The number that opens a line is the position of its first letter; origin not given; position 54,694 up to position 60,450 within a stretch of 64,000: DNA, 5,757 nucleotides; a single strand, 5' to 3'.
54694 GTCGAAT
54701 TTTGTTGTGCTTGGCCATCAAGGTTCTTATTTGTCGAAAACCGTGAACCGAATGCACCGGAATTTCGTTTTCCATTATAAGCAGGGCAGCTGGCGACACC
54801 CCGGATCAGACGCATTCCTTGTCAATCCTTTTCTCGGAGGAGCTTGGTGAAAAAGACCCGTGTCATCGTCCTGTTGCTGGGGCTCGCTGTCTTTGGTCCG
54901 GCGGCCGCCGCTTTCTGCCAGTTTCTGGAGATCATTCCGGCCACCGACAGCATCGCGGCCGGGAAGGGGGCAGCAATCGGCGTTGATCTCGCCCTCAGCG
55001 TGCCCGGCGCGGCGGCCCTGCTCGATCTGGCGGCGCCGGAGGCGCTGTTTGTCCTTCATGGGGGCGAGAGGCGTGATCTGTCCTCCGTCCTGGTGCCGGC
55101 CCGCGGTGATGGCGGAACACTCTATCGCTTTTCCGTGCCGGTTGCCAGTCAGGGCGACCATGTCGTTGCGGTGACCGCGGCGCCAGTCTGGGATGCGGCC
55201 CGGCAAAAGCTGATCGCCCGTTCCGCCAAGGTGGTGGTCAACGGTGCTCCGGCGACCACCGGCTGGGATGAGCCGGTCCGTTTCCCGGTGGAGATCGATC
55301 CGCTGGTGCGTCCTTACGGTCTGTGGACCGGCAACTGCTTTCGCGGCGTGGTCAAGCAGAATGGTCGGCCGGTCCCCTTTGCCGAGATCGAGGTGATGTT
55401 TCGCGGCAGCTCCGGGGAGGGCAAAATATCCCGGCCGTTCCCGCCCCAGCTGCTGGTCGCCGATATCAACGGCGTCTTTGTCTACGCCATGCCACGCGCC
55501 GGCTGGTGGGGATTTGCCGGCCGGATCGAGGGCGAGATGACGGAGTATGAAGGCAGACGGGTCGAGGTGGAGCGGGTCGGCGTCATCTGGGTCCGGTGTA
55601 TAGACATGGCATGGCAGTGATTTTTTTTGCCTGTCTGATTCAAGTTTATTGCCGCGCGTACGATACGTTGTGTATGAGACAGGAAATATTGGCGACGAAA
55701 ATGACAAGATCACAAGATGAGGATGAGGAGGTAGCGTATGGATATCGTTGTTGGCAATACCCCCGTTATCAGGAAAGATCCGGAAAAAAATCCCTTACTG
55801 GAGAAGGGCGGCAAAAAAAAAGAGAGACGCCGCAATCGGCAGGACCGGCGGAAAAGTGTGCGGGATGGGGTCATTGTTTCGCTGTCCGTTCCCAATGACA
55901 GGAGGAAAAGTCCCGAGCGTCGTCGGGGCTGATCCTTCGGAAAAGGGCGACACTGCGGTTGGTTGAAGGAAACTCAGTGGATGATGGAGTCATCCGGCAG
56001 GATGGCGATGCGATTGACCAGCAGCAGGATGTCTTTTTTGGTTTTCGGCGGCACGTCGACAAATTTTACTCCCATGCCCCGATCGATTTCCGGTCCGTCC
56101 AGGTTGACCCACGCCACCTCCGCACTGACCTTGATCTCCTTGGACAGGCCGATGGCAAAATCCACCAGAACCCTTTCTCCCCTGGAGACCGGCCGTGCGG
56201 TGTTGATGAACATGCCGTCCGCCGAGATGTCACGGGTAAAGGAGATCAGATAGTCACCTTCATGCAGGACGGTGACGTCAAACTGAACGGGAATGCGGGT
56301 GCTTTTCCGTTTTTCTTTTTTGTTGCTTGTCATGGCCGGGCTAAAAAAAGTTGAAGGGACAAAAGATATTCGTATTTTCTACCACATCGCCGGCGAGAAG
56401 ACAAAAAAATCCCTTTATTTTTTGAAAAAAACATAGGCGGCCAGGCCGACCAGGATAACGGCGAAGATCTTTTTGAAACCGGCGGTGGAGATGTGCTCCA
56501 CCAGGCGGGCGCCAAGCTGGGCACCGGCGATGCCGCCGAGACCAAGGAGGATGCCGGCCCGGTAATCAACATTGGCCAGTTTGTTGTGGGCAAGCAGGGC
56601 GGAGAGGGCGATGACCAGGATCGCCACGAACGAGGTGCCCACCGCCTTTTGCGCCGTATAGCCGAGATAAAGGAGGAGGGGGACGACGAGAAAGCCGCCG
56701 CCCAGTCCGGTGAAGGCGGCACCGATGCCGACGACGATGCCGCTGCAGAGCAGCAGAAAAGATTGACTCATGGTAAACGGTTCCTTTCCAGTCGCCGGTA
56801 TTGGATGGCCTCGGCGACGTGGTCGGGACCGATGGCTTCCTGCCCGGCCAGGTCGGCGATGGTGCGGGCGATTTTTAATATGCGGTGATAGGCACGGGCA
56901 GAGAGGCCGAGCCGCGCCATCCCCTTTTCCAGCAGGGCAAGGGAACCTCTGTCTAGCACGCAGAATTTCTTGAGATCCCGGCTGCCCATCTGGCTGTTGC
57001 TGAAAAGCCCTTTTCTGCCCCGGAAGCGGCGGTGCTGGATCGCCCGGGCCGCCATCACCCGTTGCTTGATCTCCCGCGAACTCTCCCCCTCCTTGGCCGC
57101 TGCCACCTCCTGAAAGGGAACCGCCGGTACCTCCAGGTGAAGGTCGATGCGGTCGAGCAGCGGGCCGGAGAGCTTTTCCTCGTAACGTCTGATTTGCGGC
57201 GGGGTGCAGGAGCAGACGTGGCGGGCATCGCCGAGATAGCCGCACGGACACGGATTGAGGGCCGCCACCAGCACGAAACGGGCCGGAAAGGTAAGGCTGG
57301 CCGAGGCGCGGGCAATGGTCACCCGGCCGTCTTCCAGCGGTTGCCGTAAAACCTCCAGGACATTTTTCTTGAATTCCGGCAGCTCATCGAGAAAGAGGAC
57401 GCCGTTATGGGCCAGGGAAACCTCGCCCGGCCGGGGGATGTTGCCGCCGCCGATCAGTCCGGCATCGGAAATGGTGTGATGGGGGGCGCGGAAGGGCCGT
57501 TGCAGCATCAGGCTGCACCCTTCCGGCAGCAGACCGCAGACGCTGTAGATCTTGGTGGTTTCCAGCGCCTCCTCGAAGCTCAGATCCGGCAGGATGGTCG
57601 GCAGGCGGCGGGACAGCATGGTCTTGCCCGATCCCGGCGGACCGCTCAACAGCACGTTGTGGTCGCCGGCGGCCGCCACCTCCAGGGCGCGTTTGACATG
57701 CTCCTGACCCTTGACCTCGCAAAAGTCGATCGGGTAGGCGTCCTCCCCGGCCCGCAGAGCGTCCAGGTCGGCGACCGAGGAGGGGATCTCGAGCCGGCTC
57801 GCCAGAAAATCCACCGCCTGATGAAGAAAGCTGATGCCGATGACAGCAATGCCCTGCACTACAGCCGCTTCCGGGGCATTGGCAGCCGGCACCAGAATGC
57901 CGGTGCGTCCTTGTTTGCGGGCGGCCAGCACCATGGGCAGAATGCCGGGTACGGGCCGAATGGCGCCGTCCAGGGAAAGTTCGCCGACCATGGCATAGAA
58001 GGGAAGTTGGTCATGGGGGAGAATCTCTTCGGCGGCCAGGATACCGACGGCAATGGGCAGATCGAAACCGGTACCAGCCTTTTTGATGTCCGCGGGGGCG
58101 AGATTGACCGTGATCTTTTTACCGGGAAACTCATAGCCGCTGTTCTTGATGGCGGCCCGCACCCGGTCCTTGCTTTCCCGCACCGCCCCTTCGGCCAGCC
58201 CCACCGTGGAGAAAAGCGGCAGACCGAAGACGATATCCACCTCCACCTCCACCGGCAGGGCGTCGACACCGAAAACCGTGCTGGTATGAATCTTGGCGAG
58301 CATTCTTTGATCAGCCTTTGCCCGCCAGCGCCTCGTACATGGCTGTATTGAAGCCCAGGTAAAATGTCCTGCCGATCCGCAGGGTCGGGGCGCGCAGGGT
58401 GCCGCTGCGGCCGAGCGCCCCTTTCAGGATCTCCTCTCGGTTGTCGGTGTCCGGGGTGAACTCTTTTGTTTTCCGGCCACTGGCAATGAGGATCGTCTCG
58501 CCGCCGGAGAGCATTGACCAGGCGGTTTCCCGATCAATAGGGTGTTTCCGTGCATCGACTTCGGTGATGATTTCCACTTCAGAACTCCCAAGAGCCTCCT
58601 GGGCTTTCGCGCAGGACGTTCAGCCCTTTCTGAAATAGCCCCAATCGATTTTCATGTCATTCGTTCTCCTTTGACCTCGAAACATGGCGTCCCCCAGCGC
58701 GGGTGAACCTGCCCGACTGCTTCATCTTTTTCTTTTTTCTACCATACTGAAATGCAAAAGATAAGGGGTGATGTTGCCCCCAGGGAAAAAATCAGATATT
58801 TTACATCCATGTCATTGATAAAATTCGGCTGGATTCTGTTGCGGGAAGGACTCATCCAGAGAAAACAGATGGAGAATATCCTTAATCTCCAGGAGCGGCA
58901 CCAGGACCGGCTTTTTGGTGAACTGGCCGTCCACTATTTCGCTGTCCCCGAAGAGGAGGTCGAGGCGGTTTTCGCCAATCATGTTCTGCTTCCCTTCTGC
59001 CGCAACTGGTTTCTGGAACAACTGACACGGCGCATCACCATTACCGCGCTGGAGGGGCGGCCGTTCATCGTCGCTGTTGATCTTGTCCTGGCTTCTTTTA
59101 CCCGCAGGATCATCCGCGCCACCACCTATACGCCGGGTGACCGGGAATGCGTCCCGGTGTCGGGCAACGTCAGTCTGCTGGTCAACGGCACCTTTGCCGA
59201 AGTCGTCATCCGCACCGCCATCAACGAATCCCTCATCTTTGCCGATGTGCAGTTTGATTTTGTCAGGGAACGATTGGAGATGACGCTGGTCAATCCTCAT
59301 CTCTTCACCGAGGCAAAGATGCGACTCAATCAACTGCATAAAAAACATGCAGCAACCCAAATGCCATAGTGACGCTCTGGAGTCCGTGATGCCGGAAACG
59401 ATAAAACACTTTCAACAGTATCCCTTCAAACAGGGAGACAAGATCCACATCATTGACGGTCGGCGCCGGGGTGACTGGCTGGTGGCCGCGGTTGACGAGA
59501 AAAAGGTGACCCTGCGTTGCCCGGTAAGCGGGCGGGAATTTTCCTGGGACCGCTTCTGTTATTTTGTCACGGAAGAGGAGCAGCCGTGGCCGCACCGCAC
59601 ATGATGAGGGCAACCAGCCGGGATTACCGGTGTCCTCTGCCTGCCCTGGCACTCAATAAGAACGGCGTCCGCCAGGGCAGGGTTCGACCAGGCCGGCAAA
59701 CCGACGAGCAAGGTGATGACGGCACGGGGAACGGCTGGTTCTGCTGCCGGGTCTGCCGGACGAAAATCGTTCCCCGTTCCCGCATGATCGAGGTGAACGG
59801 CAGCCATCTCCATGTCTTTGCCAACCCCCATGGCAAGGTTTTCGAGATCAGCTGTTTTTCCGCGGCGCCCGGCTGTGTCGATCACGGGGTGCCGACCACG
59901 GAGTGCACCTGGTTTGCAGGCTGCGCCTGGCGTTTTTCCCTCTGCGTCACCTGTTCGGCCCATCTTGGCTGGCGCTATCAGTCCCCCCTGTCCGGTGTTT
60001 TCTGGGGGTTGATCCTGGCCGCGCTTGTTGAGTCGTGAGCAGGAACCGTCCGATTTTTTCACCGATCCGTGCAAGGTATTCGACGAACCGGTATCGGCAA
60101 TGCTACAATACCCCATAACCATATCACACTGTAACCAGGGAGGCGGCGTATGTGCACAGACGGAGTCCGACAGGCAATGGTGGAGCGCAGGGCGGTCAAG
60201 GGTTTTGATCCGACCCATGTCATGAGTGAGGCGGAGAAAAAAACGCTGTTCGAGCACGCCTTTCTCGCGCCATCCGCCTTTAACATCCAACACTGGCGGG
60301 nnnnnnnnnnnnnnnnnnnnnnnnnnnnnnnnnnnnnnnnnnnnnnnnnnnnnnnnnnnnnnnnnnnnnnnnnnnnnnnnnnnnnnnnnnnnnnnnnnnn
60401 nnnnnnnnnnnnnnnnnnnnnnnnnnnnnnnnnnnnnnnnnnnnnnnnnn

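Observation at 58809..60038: Bacterial cereblon-like (CULT) domain protein at the end of a tightly coupled three-gene cassette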

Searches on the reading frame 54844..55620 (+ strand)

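Call 71: search_protein_families(library=pfam, proteins=[window:54844-55620:+], max_evalue=0.001)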
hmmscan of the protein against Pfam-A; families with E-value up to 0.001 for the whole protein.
window:54844-55620:+ (258 aa): 1 family
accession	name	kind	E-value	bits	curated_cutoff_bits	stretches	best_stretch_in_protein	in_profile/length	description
PF10670.15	DUF4198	-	1.5e-30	107.3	34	1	27-228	5-207/209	Domain of unknown function (DUF4198)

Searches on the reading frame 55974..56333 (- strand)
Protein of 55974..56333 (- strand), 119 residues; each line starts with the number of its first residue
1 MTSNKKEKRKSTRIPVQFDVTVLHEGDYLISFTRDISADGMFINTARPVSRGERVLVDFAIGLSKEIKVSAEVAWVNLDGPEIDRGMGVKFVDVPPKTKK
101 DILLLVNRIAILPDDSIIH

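Call 71: search_protein_families(library=pfam, proteins=[window:55974-56333:-], max_evalue=0.001)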
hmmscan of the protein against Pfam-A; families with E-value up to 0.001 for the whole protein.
window:55974-56333:- (119 aa): 1 family
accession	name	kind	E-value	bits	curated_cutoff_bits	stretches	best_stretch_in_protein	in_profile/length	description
PF07238.19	PilZ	-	1.6e-16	60.9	22.5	1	7-106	1-100/102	PilZ domain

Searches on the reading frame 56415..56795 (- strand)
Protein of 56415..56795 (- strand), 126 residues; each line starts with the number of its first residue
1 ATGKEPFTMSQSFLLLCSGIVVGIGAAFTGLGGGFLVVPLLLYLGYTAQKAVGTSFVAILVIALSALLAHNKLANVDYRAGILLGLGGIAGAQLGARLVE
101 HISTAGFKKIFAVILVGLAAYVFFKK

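Call 71: search_protein_families(library=pfam, proteins=[window:56415-56795:-], max_evalue=0.001)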
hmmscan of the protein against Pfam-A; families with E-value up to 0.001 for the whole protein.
window:56415-56795:- (126 aa): 1 family
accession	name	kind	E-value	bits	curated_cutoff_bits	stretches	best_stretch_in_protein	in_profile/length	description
PF01925.25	TauE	-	2.4e-24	86.7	32.6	1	16-126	2-111/237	Sulfite exporter TauE/SafE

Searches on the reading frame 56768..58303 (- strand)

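Call 71: search_protein_families(library=pfam, proteins=[window:56768-58303:-], max_evalue=0.001)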
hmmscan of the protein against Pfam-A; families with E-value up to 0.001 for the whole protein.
window:56768-58303:- (511 aa): 10 families
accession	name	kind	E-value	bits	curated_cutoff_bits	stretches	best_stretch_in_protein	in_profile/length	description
PF01078.27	Mg_chelatase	-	4e-96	320.8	20.3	1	193-399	1-206/207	Magnesium chelatase, subunit ChlI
PF13541.12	ChlI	-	1.4e-45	154.6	27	1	20-142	1-121/121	Subunit ChlI of Mg-chelatase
PF13335.12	Mg_chelatase_C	-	9.8e-35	119.5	26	1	406-503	1-94/94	Magnesium chelatase, subunit ChlI C-terminal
PF00493.29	MCM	-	5.8e-10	39.1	23.3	1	292-356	114-178/224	MCM P-loop domain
PF07728.20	AAA_5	-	1.3e-08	35.4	22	0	299-353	66-125/139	AAA domain (dynein-related subfamily)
PF00158.32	Sigma54_activat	-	2.8e-06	27.6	20.2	1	201-337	9-131/168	Sigma-54 interaction domain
PF05496.18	RuvB_N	-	3.8e-06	27.2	27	0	194-232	6-51/159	Holliday junction DNA helicase RuvB P-loop domain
PF13191.12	AAA_16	-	2.2e-05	25.4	32.6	1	201-238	10-48/167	AAA ATPase domain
PF05362.19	Lon_C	-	4.7e-05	23.5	21.1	1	103-145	133-175/205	Lon protease (S16) C-terminal proteolytic domain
PF17863.7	AAA_lid_2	-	0.0007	19.7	22.7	0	457-501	3-47/74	AAA lid domain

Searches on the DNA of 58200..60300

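Call 55: search_rna_families(source=window, start=58200, end=60300, threshold=evalue, max_evalue=1)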
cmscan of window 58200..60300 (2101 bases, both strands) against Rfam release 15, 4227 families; matches with E-value up to 1: 0.
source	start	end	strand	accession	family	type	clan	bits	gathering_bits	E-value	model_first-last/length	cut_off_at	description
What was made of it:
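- Tried and rejected: Rfam over 58200..60300 gave no RNA family, so there is no c-di-GMP riboswitch (call 55).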

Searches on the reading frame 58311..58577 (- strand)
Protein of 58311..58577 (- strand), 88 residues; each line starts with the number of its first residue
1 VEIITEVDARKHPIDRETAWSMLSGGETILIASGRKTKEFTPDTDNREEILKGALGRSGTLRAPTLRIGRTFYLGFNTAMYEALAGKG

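Call 3: search_protein_families(library=pfam, proteins=[window:58311-58577:-], max_evalue=1)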
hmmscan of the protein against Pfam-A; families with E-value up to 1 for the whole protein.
window:58311-58577:- (88 aa): 0 families

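Call 4: search_protein_families(library=ncbifam, proteins=[window:58311-58577:-], max_evalue=1)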
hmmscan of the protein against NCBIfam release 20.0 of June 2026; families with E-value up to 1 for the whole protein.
window:58311-58577:- (88 aa): 1 family
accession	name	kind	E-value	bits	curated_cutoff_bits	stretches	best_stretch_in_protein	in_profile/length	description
NF041106.1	ArsC_rel_Se_1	subfamily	4.9e-21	75.3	85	1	2-81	26-107/107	ArsC family (seleno)protein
